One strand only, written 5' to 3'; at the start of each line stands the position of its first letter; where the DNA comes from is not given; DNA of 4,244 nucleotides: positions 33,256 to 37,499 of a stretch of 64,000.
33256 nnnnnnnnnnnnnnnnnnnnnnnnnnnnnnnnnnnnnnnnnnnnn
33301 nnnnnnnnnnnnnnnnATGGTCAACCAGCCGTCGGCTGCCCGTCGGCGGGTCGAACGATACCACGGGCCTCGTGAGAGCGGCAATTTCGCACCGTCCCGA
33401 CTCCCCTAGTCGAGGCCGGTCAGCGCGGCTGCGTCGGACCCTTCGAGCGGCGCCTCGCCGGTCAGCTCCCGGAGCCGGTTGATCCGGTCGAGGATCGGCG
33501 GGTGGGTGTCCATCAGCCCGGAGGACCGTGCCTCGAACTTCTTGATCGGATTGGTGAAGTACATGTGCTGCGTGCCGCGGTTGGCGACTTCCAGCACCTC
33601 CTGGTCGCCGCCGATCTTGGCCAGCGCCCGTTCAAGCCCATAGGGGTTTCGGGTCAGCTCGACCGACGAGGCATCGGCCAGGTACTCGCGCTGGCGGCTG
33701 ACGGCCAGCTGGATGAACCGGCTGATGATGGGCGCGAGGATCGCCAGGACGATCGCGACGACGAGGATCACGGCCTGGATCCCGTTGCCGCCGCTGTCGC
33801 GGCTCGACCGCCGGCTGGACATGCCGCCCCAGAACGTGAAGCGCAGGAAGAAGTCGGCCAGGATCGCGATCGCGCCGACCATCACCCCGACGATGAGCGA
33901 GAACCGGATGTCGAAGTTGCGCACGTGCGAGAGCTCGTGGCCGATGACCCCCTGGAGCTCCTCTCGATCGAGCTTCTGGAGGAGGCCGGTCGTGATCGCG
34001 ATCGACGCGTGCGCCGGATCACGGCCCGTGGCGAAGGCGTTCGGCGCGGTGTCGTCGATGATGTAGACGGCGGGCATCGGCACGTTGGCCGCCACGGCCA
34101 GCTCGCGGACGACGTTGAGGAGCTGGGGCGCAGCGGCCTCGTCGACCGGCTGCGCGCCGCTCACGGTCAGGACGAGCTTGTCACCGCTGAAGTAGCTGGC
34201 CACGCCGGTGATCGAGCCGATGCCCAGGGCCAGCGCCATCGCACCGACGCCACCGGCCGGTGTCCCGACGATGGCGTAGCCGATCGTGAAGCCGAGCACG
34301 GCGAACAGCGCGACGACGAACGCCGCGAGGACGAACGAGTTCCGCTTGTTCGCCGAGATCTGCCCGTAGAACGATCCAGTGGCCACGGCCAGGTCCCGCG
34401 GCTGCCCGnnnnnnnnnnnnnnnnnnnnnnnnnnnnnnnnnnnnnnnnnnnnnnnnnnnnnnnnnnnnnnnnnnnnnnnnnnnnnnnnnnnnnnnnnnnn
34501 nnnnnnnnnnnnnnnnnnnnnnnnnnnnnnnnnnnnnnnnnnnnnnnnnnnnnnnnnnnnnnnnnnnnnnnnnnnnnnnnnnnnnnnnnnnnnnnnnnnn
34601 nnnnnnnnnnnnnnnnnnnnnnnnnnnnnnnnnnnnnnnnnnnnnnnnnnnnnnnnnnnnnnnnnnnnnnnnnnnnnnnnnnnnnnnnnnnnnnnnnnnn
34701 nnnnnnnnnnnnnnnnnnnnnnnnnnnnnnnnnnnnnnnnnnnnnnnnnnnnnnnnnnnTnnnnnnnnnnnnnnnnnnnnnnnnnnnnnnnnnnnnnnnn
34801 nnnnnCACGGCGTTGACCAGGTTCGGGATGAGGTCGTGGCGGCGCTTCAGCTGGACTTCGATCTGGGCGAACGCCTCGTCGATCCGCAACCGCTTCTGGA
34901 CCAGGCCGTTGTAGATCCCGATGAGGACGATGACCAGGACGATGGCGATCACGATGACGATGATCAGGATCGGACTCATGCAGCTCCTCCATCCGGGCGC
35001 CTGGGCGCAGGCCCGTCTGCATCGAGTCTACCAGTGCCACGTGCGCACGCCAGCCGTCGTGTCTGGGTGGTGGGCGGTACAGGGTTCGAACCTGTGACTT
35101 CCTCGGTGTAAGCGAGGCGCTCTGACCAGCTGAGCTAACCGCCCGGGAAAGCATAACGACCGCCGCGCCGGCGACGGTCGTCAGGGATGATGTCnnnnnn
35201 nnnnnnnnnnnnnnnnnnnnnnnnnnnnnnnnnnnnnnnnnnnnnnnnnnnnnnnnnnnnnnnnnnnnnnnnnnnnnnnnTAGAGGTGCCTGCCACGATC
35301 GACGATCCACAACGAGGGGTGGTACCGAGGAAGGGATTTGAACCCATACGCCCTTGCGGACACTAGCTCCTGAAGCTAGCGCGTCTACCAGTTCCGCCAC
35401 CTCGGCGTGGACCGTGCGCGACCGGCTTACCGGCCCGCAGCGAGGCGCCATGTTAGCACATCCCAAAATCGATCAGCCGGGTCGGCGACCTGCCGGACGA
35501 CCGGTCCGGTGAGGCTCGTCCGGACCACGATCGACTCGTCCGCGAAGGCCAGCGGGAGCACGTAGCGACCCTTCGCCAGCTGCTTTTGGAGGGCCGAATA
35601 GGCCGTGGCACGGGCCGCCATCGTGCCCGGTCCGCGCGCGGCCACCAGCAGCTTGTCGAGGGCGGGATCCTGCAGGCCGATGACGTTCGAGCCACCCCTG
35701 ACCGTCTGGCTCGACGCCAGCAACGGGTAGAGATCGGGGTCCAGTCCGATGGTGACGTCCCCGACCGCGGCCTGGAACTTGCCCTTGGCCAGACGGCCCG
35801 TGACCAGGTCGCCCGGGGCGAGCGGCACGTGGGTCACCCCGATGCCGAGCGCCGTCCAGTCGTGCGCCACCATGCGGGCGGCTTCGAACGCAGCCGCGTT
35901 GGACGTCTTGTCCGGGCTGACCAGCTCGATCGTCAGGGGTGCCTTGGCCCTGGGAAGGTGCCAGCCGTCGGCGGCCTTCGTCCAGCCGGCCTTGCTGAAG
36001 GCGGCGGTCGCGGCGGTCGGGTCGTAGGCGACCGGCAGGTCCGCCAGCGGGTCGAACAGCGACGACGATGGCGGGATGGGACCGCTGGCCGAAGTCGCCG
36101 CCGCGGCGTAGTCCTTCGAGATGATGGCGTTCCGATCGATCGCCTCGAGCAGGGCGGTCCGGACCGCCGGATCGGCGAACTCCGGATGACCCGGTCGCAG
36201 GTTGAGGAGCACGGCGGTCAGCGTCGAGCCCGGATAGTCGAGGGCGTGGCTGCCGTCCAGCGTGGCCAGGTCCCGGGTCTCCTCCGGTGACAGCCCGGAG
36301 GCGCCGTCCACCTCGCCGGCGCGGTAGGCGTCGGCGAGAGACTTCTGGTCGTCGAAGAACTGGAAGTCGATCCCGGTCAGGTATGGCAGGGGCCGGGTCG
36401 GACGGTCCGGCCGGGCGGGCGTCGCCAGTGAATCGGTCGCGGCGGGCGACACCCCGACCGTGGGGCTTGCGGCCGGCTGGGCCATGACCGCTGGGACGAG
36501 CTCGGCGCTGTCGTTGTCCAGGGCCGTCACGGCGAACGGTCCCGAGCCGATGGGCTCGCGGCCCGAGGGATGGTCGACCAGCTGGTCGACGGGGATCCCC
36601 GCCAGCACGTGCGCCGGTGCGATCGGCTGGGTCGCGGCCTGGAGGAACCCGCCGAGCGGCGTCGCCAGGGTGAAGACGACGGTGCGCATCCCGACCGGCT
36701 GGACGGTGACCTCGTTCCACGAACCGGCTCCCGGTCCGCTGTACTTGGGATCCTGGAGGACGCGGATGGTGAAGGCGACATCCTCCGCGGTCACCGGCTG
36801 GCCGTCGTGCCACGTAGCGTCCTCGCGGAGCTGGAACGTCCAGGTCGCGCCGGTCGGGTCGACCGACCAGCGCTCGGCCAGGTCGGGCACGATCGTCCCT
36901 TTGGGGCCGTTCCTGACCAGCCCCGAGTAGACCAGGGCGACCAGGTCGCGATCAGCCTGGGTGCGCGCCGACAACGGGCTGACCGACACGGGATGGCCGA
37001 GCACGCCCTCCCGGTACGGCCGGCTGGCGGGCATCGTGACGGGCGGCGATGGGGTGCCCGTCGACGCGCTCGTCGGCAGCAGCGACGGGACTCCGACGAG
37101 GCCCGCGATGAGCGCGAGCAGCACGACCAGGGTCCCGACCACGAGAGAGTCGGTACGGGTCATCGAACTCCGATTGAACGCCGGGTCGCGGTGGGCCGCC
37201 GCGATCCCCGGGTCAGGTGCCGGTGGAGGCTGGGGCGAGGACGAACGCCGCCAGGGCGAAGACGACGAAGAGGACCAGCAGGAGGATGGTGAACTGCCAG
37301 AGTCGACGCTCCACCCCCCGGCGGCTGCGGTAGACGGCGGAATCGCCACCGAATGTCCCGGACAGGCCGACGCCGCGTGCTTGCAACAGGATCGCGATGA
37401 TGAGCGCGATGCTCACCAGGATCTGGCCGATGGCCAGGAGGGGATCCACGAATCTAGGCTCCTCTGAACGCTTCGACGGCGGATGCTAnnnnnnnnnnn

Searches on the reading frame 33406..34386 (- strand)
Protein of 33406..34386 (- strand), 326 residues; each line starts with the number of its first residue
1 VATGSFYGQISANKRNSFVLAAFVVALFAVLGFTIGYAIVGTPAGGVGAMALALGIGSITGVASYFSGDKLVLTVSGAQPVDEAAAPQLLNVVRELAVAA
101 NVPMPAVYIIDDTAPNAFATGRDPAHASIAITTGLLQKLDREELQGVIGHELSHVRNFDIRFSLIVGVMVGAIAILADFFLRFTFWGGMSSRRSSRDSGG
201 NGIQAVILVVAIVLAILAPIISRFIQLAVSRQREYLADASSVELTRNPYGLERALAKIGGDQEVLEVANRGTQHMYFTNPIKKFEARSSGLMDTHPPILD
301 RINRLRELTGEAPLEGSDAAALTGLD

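Call 16: search_protein_families(library=pfam, proteins=[window:33406-34386:-], max_evalue=0.001)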
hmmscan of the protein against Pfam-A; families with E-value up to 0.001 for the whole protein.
window:33406-34386:- (326 aa): 2 families
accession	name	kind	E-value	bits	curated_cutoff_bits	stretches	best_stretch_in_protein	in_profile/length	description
PF01435.24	Peptidase_M48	-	2.9e-34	119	20.3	1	86-308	4-185/186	Peptidase family M48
PF05569.17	Peptidase_M56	-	0.00054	19.7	31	0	128-168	177-217/296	BlaR1 peptidase M56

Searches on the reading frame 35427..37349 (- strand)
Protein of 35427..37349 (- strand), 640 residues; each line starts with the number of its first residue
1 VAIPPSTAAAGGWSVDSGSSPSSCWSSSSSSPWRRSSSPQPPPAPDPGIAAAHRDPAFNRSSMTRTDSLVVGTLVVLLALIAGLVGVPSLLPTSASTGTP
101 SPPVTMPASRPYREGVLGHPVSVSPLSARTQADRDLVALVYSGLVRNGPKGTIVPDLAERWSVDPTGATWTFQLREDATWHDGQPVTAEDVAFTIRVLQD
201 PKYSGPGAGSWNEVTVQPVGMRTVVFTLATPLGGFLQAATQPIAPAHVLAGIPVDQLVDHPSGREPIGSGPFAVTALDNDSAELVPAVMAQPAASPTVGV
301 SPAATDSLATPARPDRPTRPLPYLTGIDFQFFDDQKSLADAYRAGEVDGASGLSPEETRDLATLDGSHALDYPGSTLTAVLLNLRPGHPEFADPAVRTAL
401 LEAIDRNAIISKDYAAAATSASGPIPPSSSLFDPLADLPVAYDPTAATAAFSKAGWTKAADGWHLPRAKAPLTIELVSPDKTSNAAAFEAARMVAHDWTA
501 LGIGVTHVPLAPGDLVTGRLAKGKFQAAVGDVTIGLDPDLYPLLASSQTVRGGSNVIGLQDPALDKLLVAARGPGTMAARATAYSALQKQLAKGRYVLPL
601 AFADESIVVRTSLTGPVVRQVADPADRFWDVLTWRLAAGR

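Call 73: search_protein_families(library=pfam, proteins=[window:35427-37349:-], max_evalue=0.00001)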
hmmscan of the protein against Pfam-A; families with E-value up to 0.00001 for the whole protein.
window:35427-37349:- (640 aa): 1 family
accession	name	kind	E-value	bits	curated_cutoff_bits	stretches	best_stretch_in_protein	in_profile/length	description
PF00496.27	SBP_bac_5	-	5.4e-62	210.5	32.4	1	152-541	1-355/368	Bacterial extracellular solute-binding proteins, family 5 Middle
